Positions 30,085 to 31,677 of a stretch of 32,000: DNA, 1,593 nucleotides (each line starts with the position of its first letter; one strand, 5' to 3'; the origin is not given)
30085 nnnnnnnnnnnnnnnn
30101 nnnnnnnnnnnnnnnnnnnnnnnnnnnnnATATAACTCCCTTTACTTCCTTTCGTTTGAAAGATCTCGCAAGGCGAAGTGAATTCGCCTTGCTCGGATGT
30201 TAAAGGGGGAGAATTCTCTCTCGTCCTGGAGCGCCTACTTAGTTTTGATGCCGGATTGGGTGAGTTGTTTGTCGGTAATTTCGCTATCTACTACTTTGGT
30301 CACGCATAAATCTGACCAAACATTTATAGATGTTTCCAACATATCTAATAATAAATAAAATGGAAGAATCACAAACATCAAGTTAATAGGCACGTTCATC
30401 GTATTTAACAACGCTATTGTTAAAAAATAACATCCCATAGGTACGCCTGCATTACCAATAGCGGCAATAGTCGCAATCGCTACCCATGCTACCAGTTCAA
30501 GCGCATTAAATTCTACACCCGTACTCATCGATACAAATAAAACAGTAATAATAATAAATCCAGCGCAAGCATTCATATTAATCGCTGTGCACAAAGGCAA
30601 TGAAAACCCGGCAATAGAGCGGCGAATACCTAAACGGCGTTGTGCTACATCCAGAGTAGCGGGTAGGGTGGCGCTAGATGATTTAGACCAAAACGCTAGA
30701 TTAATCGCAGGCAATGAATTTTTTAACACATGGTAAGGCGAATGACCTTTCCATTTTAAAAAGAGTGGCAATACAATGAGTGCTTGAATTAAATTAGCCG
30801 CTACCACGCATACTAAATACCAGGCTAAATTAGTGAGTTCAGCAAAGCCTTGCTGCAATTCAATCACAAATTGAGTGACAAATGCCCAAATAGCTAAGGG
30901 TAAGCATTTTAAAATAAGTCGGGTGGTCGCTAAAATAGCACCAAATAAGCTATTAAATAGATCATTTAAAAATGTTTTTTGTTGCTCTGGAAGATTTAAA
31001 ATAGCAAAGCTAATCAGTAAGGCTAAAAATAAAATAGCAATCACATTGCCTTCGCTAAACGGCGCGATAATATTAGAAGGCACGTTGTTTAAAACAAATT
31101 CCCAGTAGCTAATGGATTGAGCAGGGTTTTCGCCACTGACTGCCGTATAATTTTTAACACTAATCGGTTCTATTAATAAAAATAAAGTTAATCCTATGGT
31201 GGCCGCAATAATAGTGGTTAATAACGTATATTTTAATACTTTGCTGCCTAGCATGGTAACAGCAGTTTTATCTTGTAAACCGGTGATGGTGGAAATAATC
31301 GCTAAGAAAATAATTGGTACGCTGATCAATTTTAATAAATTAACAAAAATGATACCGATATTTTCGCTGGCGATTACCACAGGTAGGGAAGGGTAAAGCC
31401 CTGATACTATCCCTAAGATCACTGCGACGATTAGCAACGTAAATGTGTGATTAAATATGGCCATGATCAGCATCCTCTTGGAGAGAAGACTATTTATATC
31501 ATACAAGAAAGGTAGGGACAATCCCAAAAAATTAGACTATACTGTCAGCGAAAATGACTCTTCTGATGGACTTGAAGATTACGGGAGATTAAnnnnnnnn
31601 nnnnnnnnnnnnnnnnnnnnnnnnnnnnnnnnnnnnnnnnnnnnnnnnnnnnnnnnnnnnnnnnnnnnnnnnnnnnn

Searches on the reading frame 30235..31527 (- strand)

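Call 15: search_protein_families(library=ncbifam, proteins=[window:30235-31527:-], max_evalue=0.01)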
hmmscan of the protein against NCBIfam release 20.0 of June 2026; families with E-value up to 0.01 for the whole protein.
window:30235-31527:- (430 aa): 4 families
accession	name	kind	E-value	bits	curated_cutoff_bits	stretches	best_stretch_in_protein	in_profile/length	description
NF002461.0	PRK01663.1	subfamily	1.6e-34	119.6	513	1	24-405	5-390/428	C4-dicarboxylate transporter DctA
NF008440.0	PRK11283.1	equivalog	2.2e-30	105.8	638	1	53-407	40-402/437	glutamate/aspartate:proton symporter GltP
NF009587.0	PRK13027.1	subfamily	2.6e-28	99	570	1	23-403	4-389/442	C4-dicarboxylate transporter DctA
NF010151.0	PRK13628.1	equivalog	4.8e-27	95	308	1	30-420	18-404/407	serine/threonine transporter SstT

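Call 16: search_protein_families(library=pfam, proteins=[window:30235-31527:-], max_evalue=0.001)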
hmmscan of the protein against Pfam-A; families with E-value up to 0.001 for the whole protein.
window:30235-31527:- (430 aa): 1 family
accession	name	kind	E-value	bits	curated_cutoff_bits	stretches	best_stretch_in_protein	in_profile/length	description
PF00375.23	SDF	-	8.4e-89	298.7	27.9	1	31-414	4-385/387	Sodium:dicarboxylate symporter family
